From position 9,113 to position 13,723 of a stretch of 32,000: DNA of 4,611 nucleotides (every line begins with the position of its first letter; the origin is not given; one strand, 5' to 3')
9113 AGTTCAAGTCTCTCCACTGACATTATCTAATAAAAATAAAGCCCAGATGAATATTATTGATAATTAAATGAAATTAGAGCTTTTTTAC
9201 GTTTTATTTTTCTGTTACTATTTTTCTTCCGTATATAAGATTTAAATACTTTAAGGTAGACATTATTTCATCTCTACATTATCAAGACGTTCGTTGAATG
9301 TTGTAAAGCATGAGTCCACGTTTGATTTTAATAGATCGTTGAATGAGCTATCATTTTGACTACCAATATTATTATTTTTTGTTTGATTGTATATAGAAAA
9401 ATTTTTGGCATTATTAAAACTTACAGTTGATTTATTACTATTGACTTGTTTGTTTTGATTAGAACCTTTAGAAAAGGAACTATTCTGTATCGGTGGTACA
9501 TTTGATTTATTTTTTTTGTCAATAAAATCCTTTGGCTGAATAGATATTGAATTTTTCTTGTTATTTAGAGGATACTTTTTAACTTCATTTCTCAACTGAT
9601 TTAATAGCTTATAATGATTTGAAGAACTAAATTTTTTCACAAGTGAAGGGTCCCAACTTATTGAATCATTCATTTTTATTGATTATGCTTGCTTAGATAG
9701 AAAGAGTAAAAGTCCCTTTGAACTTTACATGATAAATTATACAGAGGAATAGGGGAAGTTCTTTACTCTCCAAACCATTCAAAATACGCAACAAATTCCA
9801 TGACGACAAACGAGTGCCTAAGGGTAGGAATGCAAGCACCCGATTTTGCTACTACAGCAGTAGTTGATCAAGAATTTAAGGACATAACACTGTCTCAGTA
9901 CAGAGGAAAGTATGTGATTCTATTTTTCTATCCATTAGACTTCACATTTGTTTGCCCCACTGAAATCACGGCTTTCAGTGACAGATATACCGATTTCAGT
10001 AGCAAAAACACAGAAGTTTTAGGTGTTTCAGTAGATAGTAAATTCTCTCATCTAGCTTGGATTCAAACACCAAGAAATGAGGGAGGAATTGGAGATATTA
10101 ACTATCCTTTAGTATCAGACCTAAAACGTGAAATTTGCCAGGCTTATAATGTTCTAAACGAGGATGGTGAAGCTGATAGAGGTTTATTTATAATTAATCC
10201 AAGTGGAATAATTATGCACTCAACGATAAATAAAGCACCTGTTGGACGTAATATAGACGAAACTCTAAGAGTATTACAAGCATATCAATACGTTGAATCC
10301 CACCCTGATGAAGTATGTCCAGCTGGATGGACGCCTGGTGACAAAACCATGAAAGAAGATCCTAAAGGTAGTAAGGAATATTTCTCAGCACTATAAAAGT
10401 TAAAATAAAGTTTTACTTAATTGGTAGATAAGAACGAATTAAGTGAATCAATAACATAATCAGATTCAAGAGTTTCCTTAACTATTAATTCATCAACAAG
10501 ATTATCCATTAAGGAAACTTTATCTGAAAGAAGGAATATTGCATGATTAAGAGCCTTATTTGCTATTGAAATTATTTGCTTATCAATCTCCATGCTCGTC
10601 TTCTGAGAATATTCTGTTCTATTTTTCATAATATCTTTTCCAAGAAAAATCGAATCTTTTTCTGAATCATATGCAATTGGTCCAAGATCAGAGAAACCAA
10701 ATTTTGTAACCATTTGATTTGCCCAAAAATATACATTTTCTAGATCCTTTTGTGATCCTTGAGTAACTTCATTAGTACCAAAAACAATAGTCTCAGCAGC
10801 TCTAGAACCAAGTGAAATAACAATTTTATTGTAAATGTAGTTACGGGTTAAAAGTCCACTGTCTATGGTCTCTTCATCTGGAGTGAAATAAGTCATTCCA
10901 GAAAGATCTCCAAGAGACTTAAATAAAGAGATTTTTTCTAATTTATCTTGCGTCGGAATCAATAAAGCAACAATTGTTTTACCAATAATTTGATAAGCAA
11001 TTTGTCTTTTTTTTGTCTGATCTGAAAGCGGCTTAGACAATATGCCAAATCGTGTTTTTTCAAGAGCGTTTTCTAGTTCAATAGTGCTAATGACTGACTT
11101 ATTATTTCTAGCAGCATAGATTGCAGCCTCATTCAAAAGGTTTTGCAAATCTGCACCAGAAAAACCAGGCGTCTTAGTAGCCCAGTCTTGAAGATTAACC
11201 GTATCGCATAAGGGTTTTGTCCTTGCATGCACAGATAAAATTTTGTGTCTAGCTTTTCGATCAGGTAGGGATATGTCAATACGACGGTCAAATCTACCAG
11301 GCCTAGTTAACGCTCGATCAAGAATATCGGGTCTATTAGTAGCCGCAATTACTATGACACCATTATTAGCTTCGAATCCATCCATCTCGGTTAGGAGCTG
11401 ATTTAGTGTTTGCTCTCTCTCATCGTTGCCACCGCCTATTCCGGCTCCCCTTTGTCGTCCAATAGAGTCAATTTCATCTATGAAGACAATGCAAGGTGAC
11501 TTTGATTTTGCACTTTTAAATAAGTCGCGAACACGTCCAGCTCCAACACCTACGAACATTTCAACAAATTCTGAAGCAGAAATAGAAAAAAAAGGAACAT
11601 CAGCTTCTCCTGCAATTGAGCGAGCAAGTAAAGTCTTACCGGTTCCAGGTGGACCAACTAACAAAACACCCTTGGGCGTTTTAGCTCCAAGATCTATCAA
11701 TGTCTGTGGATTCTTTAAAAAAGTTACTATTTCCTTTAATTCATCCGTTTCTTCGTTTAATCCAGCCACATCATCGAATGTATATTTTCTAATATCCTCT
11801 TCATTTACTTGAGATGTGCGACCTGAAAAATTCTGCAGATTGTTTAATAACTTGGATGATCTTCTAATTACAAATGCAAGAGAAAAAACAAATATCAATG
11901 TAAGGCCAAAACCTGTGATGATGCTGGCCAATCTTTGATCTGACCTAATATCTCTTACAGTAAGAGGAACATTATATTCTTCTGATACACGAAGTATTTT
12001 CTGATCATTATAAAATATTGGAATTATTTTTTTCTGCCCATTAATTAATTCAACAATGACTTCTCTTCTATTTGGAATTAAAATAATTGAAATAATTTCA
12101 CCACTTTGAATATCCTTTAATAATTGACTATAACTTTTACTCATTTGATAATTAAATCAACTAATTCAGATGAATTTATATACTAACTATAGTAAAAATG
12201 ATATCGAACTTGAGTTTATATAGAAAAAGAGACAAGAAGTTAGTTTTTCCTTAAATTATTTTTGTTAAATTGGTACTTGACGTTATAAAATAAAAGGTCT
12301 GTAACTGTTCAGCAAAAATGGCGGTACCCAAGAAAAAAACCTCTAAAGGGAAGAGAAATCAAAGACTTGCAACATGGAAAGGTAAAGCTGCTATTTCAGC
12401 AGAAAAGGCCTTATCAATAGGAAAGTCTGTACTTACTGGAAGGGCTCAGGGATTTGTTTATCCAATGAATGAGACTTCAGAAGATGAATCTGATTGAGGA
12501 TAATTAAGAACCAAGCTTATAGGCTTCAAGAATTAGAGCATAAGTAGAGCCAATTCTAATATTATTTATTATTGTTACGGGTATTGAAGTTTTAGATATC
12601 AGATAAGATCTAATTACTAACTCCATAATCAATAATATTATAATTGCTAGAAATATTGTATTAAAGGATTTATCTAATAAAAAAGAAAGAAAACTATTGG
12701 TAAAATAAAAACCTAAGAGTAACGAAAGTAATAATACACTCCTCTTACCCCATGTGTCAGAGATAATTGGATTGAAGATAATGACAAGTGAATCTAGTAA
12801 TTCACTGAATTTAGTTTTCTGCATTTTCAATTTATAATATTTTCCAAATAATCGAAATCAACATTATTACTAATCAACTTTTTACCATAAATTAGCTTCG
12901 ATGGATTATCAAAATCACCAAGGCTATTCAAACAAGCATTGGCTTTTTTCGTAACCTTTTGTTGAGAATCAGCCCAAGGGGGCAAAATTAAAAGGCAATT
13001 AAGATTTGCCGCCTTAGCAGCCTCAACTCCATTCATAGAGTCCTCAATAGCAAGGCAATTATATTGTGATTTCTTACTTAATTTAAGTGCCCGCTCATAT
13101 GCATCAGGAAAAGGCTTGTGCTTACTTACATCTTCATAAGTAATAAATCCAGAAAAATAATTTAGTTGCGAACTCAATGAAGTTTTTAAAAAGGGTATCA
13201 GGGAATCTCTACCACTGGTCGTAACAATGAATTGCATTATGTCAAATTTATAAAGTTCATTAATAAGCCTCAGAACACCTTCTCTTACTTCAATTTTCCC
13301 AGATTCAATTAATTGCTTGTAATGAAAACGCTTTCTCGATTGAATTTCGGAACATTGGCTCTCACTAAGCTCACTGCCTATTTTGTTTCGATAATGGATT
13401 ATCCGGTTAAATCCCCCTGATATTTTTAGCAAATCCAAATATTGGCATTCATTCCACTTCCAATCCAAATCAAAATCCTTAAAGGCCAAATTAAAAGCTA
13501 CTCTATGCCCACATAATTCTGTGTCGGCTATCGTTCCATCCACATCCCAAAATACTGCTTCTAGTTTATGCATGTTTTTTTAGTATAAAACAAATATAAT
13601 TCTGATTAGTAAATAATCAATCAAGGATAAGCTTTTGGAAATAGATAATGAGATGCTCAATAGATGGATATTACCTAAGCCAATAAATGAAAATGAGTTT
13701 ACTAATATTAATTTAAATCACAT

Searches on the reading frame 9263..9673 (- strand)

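Call 14: search_protein_families(library=pfam, proteins=[window:9263-9673:-])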
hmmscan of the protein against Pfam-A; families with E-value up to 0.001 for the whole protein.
window:9263-9673:- (136 aa): 0 families

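Call 56: search_protein_families(library=ncbifam, max_evalue=0.1, proteins=[window:9263-9673:-])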
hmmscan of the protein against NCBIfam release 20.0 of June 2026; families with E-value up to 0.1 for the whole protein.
window:9263-9673:- (136 aa): 1 family
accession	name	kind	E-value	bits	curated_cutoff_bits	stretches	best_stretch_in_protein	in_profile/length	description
NF006297.0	PRK08486.1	equivalog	0.084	13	212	1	37-112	91-168/182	single-stranded DNA-binding protein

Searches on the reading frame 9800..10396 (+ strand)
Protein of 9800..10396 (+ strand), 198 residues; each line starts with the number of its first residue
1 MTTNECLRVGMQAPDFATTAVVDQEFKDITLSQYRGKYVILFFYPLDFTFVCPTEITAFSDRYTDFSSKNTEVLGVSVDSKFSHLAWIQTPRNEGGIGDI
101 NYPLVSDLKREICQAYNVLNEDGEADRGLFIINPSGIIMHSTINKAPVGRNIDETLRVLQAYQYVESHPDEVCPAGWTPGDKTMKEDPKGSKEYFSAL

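Call 14: search_protein_families(library=pfam, proteins=[window:9800-10396:+])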
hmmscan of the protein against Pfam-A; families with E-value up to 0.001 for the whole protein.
window:9800-10396:+ (198 aa): 3 families
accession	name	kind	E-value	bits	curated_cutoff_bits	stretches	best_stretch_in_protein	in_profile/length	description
PF00578.27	AhpC-TSA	-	3.4e-40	137.3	26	1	9-140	1-123/124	AhpC/TSA family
PF08534.16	Redoxin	-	3.4e-13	50.1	26.6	1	9-149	2-139/148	Redoxin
PF10417.14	1-cysPrx_C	-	9.3e-13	48.4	21.1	1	161-196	1-40/41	C-terminal domain of 1-Cys peroxiredoxin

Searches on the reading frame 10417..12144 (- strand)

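Call 14: search_protein_families(library=pfam, proteins=[window:10417-12144:-])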
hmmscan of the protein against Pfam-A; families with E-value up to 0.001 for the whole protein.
window:10417-12144:- (575 aa): 11 families
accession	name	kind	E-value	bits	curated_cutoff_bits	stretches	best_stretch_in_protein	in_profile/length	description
PF00004.35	AAA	-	5.1e-48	163.3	21.2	1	160-292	1-130/131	ATPase family associated with various cellular activities (AAA)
PF01434.24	Peptidase_M41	-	3.8e-39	135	29.9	1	375-563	4-187/191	Peptidase family M41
PF17862.7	AAA_lid_3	-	2.7e-12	46.4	27.2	1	316-357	2-43/45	AAA+ lid domain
PF07728.20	AAA_5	-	9.6e-07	29.3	22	1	159-273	1-125/139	AAA domain (dynein-related subfamily)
PF06068.19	TIP49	-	3.7e-05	23.5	23.8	1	156-194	49-89/347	TIP49 P-loop domain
PF13191.12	AAA_16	-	4.6e-05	24.4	32.6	0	154-182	21-49/167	AAA ATPase domain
PF23902.1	AAA_lid_PRS2_C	-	8.5e-05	23.1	34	1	298-363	3-69/73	PRS2 AAA+ lid C-terminal domain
PF20720.3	nSTAND3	-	0.00012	22.3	27.2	1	159-307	19-153/155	Novel STAND NTPase 3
PF05496.18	RuvB_N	-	0.00017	21.8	27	0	157-228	33-96/159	Holliday junction DNA helicase RuvB P-loop domain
PF13401.12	AAA_22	-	0.00036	21.3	27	0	158-190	6-41/130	AAA domain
PF12775.13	AAA_7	-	0.00094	19.2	25.8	0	147-183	23-67/181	P-loop containing dynein motor region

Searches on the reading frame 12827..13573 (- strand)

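Call 14: search_protein_families(library=pfam, proteins=[window:12827-13573:-])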
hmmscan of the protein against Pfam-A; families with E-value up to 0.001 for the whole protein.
window:12827-13573:- (248 aa): 2 families
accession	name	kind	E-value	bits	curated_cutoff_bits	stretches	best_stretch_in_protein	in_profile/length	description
PF13419.12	HAD_2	-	2.9e-21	76.8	23.8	1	8-195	2-177/178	Haloacid dehalogenase-like hydrolase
PF00702.32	Hydrolase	-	6.5e-16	59.7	26.4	1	5-190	2-191/191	haloacid dehalogenase-like hydrolase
